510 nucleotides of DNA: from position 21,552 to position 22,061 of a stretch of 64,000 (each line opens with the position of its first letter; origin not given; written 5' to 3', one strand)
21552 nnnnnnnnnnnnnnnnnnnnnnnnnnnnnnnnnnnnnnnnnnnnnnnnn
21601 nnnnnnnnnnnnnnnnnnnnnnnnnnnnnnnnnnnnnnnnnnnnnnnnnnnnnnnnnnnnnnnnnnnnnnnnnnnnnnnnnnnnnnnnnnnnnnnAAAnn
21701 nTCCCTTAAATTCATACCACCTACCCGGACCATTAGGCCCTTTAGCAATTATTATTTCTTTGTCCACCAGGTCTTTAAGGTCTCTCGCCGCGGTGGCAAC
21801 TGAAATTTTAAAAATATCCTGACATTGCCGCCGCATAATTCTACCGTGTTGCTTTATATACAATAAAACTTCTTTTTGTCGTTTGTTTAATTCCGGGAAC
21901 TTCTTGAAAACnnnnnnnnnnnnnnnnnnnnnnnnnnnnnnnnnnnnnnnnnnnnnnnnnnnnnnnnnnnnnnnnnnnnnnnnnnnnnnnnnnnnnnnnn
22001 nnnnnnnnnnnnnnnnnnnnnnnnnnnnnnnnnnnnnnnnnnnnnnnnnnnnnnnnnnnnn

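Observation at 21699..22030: RND permease with a fused C-terminal winged-helix-like domain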

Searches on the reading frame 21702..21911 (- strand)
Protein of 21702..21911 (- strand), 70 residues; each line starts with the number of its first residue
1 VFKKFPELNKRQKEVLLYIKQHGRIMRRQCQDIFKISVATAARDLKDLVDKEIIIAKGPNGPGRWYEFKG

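Call 19: predict_structure(alignment_id=A1)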
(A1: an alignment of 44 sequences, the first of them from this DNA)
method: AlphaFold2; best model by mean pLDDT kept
length: 70 residues; sequences in the alignment: 44
mean_pLDDT: 92.1   pTM: 0.77
mean pLDDT of the five models: 92.1, 91.3, 90.9, 90.9, 89.5
residues with pLDDT >= 90: 58; 70-90: 10; 50-70: 2; < 50: 0
segments of 3 or more residues with pLDDT < 50: none
pLDDT, mean of each block of 10 residues (from residue 1): 80 95 95 95 95 93 91
secondary structure, 60 per line:
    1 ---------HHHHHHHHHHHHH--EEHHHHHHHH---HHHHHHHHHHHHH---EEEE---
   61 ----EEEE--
elements in order: H10-22 H27-34 H38-50 E54-57 E65-68
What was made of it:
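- On DeoR-like HTH domain (Pfam PF08220): AlphaFold2 gives H10-22, H27-34, H38-50, E54-57, E65-68 with pLDDT 92 (call 19).
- Checked: AlphaFold2 gives helix-helix-helix-strand-strand with mean pLDDT 92 (call 19).
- AlphaFold2 wHTH with pLDDT 92 (call 19).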

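Call 21: search_solved_structures(query=A1, max_evalue=1, show_alignments=3)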
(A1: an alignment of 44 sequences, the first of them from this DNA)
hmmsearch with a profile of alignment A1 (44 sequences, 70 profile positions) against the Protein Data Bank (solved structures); distinct sequences matched with E-value up to 1: 46.
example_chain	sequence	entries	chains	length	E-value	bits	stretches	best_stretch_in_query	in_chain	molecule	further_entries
8cil_A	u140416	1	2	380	0.00061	23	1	2-68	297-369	Fic family protein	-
4bh9_A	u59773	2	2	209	0.0077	19.5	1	23-58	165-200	cAMP-activated global transcriptional regulator CRP | CAMP RECEPTOR PROTEIN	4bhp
1hw5_A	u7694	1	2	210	0.0086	19.3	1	23-58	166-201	CATABOLITE GENE ACTIVATOR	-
1o3q_A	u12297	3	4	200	0.0089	19.3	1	23-58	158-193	CATABOLITE GENE ACTIVATOR PROTEIN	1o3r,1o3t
1cgp_A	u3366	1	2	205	0.0094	19.2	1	23-58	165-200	PROTEIN (CATABOLITE GENE ACTIVATOR PROTEIN (CAP))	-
1i6x_A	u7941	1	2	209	0.0095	19.2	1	23-58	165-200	CATABOLITE GENE ACTIVATOR PROTEIN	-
1i5z_A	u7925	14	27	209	0.0096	19.2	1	23-58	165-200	CATABOLITE GENE ACTIVATOR PROTEIN | CATABOLITE GENE ACTIVATOR PROTEIN (CAP) | PROTEIN (CATABOLITE GENE ACTIVATOR PROTEIN (CAP))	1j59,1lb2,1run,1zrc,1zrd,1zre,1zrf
1g6n_A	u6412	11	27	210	0.0097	19.2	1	23-58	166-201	CATABOLITE GENE ACTIVATOR PROTEIN | PROTEIN (CATABOLITE GENE ACTIVATOR PROTEIN) | Catabolite gene activator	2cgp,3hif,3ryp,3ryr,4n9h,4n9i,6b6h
3fwe_A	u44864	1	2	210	0.0099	19.2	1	23-58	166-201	Catabolite gene activator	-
1o3s_A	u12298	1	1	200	0.0099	19.1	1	23-58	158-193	CATABOLITE GENE ACTIVATOR PROTEIN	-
6dt4_A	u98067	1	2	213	0.01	19.1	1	23-58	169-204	Cyclic AMP receptor protein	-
3qop_A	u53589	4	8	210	0.01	19.1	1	23-58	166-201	Catabolite gene activator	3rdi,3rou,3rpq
4i01_A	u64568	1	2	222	0.011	19.1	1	23-58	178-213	Catabolite gene activator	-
4i09_A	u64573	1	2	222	0.011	19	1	23-58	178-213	Catabolite gene activator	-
4i02_A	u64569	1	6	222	0.011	19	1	23-58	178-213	Catabolite gene activator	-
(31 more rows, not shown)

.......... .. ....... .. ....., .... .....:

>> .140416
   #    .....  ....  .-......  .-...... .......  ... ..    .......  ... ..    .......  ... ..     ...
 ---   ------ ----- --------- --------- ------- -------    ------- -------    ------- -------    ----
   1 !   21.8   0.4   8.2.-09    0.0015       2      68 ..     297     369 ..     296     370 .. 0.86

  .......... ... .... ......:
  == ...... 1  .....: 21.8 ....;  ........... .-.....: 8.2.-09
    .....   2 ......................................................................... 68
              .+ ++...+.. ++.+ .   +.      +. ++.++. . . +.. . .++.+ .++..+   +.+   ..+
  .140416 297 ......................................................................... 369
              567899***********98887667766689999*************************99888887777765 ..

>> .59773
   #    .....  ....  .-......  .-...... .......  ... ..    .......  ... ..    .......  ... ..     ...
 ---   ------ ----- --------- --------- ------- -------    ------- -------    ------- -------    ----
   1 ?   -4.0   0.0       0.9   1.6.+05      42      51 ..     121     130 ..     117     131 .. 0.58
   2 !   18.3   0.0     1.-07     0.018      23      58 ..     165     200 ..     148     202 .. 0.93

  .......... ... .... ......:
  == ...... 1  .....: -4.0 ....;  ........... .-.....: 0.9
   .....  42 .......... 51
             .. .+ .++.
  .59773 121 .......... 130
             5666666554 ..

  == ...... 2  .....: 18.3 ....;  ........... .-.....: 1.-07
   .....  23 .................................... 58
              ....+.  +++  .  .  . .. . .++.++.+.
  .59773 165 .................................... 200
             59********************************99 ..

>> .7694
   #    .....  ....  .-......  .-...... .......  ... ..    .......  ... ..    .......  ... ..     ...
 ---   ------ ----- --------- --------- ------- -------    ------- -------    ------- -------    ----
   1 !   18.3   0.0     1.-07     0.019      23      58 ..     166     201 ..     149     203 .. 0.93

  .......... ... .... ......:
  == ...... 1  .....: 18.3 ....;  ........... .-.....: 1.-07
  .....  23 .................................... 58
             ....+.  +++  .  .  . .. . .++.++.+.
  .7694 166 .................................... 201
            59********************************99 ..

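Call 22: fold_search(model_id=the predicted structure, library=pdb)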
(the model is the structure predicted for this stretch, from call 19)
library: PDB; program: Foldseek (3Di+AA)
matches with E <= 10: 1891; with E <= 0.001: 0
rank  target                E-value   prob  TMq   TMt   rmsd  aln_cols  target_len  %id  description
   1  5h3r_B                2.2e-03  1.00  0.73  0.39   2.6        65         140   20  Crystal Structure of mutant MarR C80S from E.coli complexed with operator DNA (released 2017-08-02)
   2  3vb2_A                2.7e-03  1.00  0.76  0.41   2.5        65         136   20  Crystal Structure of the Reduced Form of MarR from E.coli (released 2013-01-30)
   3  5jls                  3.0e-03  1.00  0.78  0.42   4.3        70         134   17  Crystal Structure of Adhesin competence repressor (AdcR) from Streptococcus pyogenes (C-terminally His tagged) (released 2017-05-03)
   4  3vod_A                3.5e-03  1.00  0.76  0.41   2.5        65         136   20  Crystal Structure of mutant MarR C80S from E.coli (released 2013-03-06)
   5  4kmf_A                4.0e-03  1.00  0.72  0.80   1.7        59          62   12  Crystal structure of Zalpha domain from Carassius auratus PKZ in complex with Z-DNA (released 2013-07-03)
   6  3voe_B                4.3e-03  1.00  0.75  0.41   2.6        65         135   20  Crystal Structure of wild type MarR (apo form) from E.coli (released 2013-03-06)
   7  4jba_B                4.6e-03  1.00  0.69  0.38   2.5        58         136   22  Crystal Structure of the Oxidized Form of MarR from E.coli (released 2013-10-16)
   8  5h3r_A                5.2e-03  1.00  0.74  0.39   2.6        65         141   20  Crystal Structure of mutant MarR C80S from E.coli complexed with operator DNA (released 2017-08-02)
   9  8cil_B                5.2e-03  1.00  0.77  0.17   2.3        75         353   29  Crystal structure of Coxiella burnetii Fic protein 2 (released 2023-11-15)
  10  5j6x_B                5.6e-03  1.00  0.69  0.74   2.3        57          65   16  Crystal structure of the apo-Zalpha of Zebrafish PKZ (released 2016-09-07)
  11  1jgs                  5.6e-03  1.00  0.75  0.40   2.8        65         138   20  Multiple Antibiotic Resistance Repressor, MarR (released 2001-12-28)
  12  4rs8_A                6.0e-03  1.00  0.73  0.62   2.2        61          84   10  Apo structure of novel pNOB8 plasmid centromere binding protein (released 2015-09-16)
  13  8cil_A                6.0e-03  1.00  0.79  0.17   2.3        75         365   31  Crystal structure of Coxiella burnetii Fic protein 2 (released 2023-11-15)
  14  3vod_B                6.4e-03  1.00  0.75  0.41   2.6        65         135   20  Crystal Structure of mutant MarR C80S from E.coli (released 2013-03-06)
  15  7ne9_AAA              6.8e-03  1.00  0.70  0.44   3.0        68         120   22  A single sensor controls large variations in zinc quotas in a marine cyanobacterium (released 2022-03-02)
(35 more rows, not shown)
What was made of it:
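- On DeoR-like HTH domain (Pfam PF08220): Foldseek matches MarR, AdcR, Fic2 and DIP2311 wHTHs at TM 0.73-0.80 (call 22).
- Structural neighbours are DNA-bound MarR, the ROK repressor-operator complex and the Fic2 wHTH (call 22).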

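Call 23: search_protein_representatives(alignment_id=A1)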
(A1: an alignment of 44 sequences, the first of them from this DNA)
Query: 44 sequences, 70 profile positions. Proteins with E-value up to 0.001 (for the whole library): 3341; up to 1e-10: 189; up to 1e-30: 4. The best 150 are listed.
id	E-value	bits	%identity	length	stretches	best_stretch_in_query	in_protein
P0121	4.7e-40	151.6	-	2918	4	7-69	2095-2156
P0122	1.1e-31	124.8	-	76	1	5-69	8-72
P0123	8.5e-31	121.9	-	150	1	5-69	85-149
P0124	1.0e-30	121.7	-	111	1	2-69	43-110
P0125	7.4e-30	118.9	-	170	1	6-68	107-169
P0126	9.3e-30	118.6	-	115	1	4-69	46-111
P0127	1.7e-29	117.8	-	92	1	5-69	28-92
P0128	2.1e-29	117.4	-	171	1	6-68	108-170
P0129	2.2e-29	117.4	-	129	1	2-68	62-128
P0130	1.4e-28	114.8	-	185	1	4-69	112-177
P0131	2.6e-28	113.9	-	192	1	4-69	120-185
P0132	2.9e-28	113.8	-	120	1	3-69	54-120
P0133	3.5e-28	113.5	-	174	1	4-69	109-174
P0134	3.9e-28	113.4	-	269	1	5-69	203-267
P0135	4.6e-28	113.2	-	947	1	6-69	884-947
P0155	2.2e-26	107.8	-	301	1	4-69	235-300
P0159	4.8e-25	103.5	-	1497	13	31-55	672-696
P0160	5.5e-25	103.3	-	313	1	3-69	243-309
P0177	4.4e-21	90.8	-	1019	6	9-65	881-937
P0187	6.8e-18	80.6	-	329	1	5-68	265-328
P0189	1.1e-17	79.9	-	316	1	4-69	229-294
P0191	8.6e-17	77.1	-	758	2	6-58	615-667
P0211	2.0e-13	66.3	-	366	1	8-69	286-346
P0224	9.2e-13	64.1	-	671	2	4-69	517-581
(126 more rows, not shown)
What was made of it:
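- Tried and rejected: The exhaustive profile search replaced it (call 23).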

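Call 26: search_protein_families(library=pfam, proteins=[P0121, P0159, P0177, P0160, P0155, P0187, P0189, P0211, P0224, P0191], max_evalue=0.001)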
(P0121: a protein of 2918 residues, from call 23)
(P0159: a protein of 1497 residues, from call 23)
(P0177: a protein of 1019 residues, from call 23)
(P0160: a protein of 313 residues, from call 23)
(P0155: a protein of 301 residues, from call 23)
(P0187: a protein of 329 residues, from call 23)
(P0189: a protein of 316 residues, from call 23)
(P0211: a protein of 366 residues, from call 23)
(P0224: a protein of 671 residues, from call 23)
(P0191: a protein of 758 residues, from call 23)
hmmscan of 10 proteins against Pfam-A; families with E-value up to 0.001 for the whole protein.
P0121 (2918 aa): 6 families
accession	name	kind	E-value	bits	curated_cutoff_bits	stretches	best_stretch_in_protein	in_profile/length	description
PF13749.12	HATPase_c_4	-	2.2e-35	120.9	26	2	1313-1396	4-88/89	Putative ATP-dependent DNA helicase recG C-terminal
PF04326.19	SLFN_AlbA_2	-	1.3e-27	97.1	25.3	2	1717-1823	1-117/118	Schlafen, AlbA_2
PF08279.18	HTH_11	-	3.4e-07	30.5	25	0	1503-1552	1-51/55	HTH domain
PF08220.18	HTH_DeoR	-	4.8e-07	29.9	21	0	1508-1545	6-43/57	DeoR-like helix-turn-helix domain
PF01978.25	TrmB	-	1.3e-06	28.6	25.6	0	1583-1644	1-62/68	Sugar-specific transcriptional regulator TrmB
PF06163.17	DUF977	-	2.7e-06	27.9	22.1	0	2102-2152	16-65/134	Bacterial protein of unknown function (DUF977)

P0159 (1497 aa): 2 families
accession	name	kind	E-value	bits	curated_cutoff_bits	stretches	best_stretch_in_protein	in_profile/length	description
PF24318.1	DUF7490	-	3.9e-06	26.9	27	0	1137-1183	33-79/106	Domain of unknown function (DUF7490)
PF15919.11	HicB_lk_antitox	-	3.7e-05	24.3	27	0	1099-1146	53-99/123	HicB_like antitoxin of bacterial toxin-antitoxin system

P0177 (1019 aa): 40 families (the best 25 are shown)
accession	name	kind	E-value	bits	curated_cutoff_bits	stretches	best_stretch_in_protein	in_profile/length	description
PF13412.12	HTH_24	-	7.2e-45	150.8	21.9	6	882-924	3-45/48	Winged helix-turn-helix DNA-binding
PF08279.18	HTH_11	-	7.6e-29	99.8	25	3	953-994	1-43/55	HTH domain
PF13404.12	HTH_AsnC-type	-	2.4e-23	82.1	27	1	886-921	7-42/42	AsnC-type helix-turn-helix domain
PF13384.12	HTH_23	-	2.9e-22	78.2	24.6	1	878-924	1-45/50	Homeodomain-like domain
PF12802.13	MarR_2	-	5.3e-19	68.6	27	0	956-994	9-48/61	MarR family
PF04851.21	ResIII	-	1.8e-16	60.9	22.5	1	149-318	6-162/164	Type III restriction enzyme, res subunit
PF01047.28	MarR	-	5.1e-16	58.8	24.6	1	886-928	7-49/59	MarR family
PF00271.37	Helicase_C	-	1.2e-14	54.9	23.5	1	415-513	13-109/110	Helicase conserved C-terminal domain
PF09339.16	HTH_IclR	-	1.4e-14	54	22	0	956-994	7-46/52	IclR helix-turn-helix domain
PF08280.17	HTH_Mga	-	3e-14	53.2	23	0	952-992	5-45/59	M protein trans-acting positive regulator (MGA) HTH domain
PF05043.19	Mga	-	3.2e-14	53.7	21.1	0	670-712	14-56/87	Mga helix-turn-helix domain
PF01978.25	TrmB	-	5.1e-14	52.3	25.6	0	750-783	17-49/68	Sugar-specific transcriptional regulator TrmB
PF06163.17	DUF977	-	1.3e-13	51.6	22.1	0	669-720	9-60/134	Bacterial protein of unknown function (DUF977)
PF05331.17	DUF742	-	2.2e-13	50.5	27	0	588-642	29-81/114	Protein of unknown function (DUF742)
PF13565.12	HTH_32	-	6.8e-12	46.2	33.7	0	740-776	30-72/73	Homeodomain-like domain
PF08220.18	HTH_DeoR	-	2.6e-10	40.3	21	0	883-928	1-46/57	DeoR-like helix-turn-helix domain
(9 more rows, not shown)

P0160 (313 aa): 2 families
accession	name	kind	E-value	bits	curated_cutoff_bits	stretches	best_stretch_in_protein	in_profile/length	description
PF08220.18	HTH_DeoR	-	7.7e-07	29.2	21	1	251-298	1-49/57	DeoR-like helix-turn-helix domain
PF08279.18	HTH_11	-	0.00033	20.9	25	0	251-292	1-43/55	HTH domain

P0155 (301 aa): 0 families

P0187 (329 aa): 6 families
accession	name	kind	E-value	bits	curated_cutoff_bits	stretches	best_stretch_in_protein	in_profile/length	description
PF08220.18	HTH_DeoR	-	2.9e-08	33.8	21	1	271-314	1-44/57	DeoR-like helix-turn-helix domain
PF08279.18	HTH_11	-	8.3e-06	26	25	1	271-311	1-42/55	HTH domain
PF13412.12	HTH_24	-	2.2e-05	24.4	21.9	1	270-315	3-48/48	Winged helix-turn-helix DNA-binding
PF25213.1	HVO_A0261_N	-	0.0001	22.5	35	1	269-319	10-59/86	HVO_A0261 N-terminal domain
PF12802.13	MarR_2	-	0.00056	20.5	27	0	268-324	3-60/61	MarR family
PF11559.13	ADIP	-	0.00075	20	34.3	1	15-100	36-120/151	Afadin- and alpha -actinin-Binding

P0189 (316 aa): 3 families
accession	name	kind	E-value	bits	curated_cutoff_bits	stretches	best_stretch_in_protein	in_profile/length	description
PF08220.18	HTH_DeoR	-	1.2e-07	31.7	21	1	236-279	1-44/57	DeoR-like helix-turn-helix domain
PF08279.18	HTH_11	-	1e-05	25.8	25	1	236-277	1-43/55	HTH domain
PF13412.12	HTH_24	-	1.2e-05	25.2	21.9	1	239-280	7-48/48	Winged helix-turn-helix DNA-binding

P0211 (366 aa): 3 families
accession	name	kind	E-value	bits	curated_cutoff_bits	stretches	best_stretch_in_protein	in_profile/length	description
PF13412.12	HTH_24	-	1e-05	25.4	21.9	1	287-333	2-48/48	Winged helix-turn-helix DNA-binding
PF08220.18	HTH_DeoR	-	4.7e-05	23.5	21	1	289-333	1-45/57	DeoR-like helix-turn-helix domain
PF08279.18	HTH_11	-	0.00074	19.8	25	0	289-334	1-48/55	HTH domain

P0224 (671 aa): 6 families
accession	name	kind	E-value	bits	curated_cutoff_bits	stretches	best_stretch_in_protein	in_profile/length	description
PF01381.28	HTH_3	-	2.1e-13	50.5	23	1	614-662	1-48/55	Helix-turn-helix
PF13560.12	HTH_31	-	1.4e-12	48.1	27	1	609-661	1-53/64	Helix-turn-helix domain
PF08220.18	HTH_DeoR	-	5.8e-08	32.8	21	1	524-570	1-47/57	DeoR-like helix-turn-helix domain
PF12844.13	HTH_19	-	2.4e-07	31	30.2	1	614-662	4-51/64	Helix-turn-helix domain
PF13412.12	HTH_24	-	8.7e-05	22.5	21.9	0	614-641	9-36/48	Winged helix-turn-helix DNA-binding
PF13413.12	HTH_25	-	0.00037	20.7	24.6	1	613-645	1-33/62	Helix-turn-helix domain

P0191 (758 aa): 3 families
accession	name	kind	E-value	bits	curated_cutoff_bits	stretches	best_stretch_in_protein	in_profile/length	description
PF22168.2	DIP2311-like_C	-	3.7e-06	27.6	27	0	696-750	8-62/63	Transcriptional regulator DIP2311-like, C-terminal domain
PF13424.12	TPR_12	-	1.4e-05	25.6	30.1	1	476-541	8-75/77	Tetratricopeptide repeat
PF08220.18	HTH_DeoR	-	0.00029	20.9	21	0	694-743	1-50/57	DeoR-like helix-turn-helix domain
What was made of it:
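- Closest known: C-terminal wHTH of Fic proteins. Same: These are the closest relatives of the tail by sequence profile and by fold: 8cil at E 6e-4, 29-31% identity, TM 0.77-0.79 (calls 21, 22), and P0121 at E 5e-40 (calls 23, 26).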

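Call 45: find_related_loci(query=A1, collection=genome_contigs, flank=10000)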
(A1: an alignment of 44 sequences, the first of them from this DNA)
Query A1 (70 aa) in genome_contigs; peptide patterns used: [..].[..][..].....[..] (x = any residue, [..] = any of these).
112 stretches matched a pattern; 96 encode a relative of the query (tblastn E <= 1e-3); the best 80 are kept; 80 distinct loci.
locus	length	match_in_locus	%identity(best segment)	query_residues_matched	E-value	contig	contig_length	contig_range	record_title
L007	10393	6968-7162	55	5-69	2e-23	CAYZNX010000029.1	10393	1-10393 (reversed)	MAG TPA_asm: uncultured Planctomycetia bacterium isolate SRP090828_co1_58 genome assembly, contig: NODE_1207_length_1039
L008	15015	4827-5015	59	7-69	3e-23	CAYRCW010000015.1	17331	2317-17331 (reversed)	MAG TPA_asm: uncultured Planctomycetia bacterium isolate binchicken_co181_455 genome assembly, contig: NODE_5450_length_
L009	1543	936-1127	61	6-69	4e-23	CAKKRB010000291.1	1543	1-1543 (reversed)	Omnitrophica bacterium GWA2_41_15 isolate Hainich-H43-bin222-1 genome assembly, contig: H43-bin222_1_Hain_H43_02um_R3_11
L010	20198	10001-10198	59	4-69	6e-23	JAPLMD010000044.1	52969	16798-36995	MAG: Candidatus Omnitrophota bacterium isolate LacPavin_0920_SED5_MAG_41_13 LacPavin_0920_SED5_scaffold_439492, whole ge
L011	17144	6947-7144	58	4-69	9e-23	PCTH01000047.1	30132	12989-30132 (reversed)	MAG: Candidatus Omnitrophica bacterium CG22_combo_CG10-13_8_21_14_all_43_16 CG22_scaffold_2860_c, whole genome shotgun s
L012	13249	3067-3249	61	7-67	8e-23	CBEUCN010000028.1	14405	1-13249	MAG TPA_asm: uncultured bacterium isolate SRR24791474_binner13_Refined_21 genome assembly, contig: ERZ25515408.883, whol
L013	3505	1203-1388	58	7-68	2e-22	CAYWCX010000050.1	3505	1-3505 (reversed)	MAG TPA_asm: uncultured Planctomycetales bacterium isolate SRP098346_co1_343 genome assembly, contig: NODE_43859_length_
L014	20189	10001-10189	60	7-69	2e-22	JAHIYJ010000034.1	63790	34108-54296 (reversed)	MAG: Candidatus Omnitrophota bacterium isolate Modern_marine.mb.11 Modern_marine.mb.11_k141_650704, whole genome shotgun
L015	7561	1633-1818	58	8-69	2e-22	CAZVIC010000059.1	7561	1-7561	MAG TPA_asm: uncultured Planctomycetia bacterium isolate binchicken_co181_25 genome assembly, contig: NODE_20848_length_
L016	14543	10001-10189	56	7-69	3e-22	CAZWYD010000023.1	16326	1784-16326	MAG TPA_asm: uncultured Planctomycetia bacterium isolate SRP077602_co2_310 genome assembly, contig: NODE_5345_length_163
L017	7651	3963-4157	62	5-69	4e-22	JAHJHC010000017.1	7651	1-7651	MAG: Candidatus Omnitrophota bacterium isolate Modern_marine_glass_biofilm.mb.96 Modern_marine_glas.mb.96_k141_102915, w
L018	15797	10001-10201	58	3-69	5e-22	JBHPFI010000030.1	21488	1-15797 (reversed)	Candidatus Omnitrophota bacterium isolate SAG AM-311-J02 NODE_30_length_21488_cov_31.672468, whole genome shotgun sequen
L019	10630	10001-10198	56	4-69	7e-22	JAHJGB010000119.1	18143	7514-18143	MAG: Candidatus Omnitrophota bacterium isolate Modern_marine_glass_biofilm.mb.50 Modern_marine_glas.mb.50_k141_661909, w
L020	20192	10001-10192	56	6-69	1e-21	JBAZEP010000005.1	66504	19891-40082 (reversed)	MAG: Candidatus Omnitrophota bacterium isolate SO_2017_LW3_129 NODE_853_length_66504_cov_5.973530_LW162_2017, whole geno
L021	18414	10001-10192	58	6-69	2e-21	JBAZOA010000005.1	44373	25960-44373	MAG: Candidatus Omnitrophota bacterium isolate SO_2017_LW4_83 scaffold_2026_c1_LW137-91_2017, whole genome shotgun seque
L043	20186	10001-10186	55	8-69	4e-20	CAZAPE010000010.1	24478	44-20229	MAG TPA_asm: uncultured Planctomycetia bacterium isolate SRP256446_co1_212 genome assembly, contig: NODE_527_length_2447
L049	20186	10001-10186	56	7-68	4e-19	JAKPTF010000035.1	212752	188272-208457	MAG: Candidatus Omnitrophota bacterium isolate JPNA_metabat.7 k141_136665, whole genome shotgun sequence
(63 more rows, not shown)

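Call 54: search_protein_families(library=pfam, proteins=[L049:1452-3977:+, L049:4005-5216:+, L049:5326-6111:+, L016:2339-3577:+, L016:78-2321:+, L043:2289-3008:+], max_evalue=0.001)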
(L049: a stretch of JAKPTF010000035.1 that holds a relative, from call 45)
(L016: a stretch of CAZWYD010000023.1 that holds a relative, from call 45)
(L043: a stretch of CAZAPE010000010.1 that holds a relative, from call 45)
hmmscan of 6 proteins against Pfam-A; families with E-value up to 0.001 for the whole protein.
L049:1452-3977:+ (841 aa): 1 family
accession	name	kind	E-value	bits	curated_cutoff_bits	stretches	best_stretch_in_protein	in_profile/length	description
PF13174.12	TPR_6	-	1.9e-05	25.4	26.3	0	786-814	2-30/33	Tetratricopeptide repeat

L049:4005-5216:+ (403 aa): 0 families

L049:5326-6111:+ (261 aa): 0 families

L016:2339-3577:+ (412 aa): 2 families
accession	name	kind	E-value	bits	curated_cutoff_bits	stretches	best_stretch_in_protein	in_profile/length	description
PF00480.26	ROK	-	4.6e-35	122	22.9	2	101-251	8-155/294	ROK family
PF13412.12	HTH_24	-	4.1e-06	26.7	21.9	1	20-63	4-47/48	Winged helix-turn-helix DNA-binding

L016:78-2321:+ (747 aa): 0 families

L043:2289-3008:+ (239 aa): 0 families
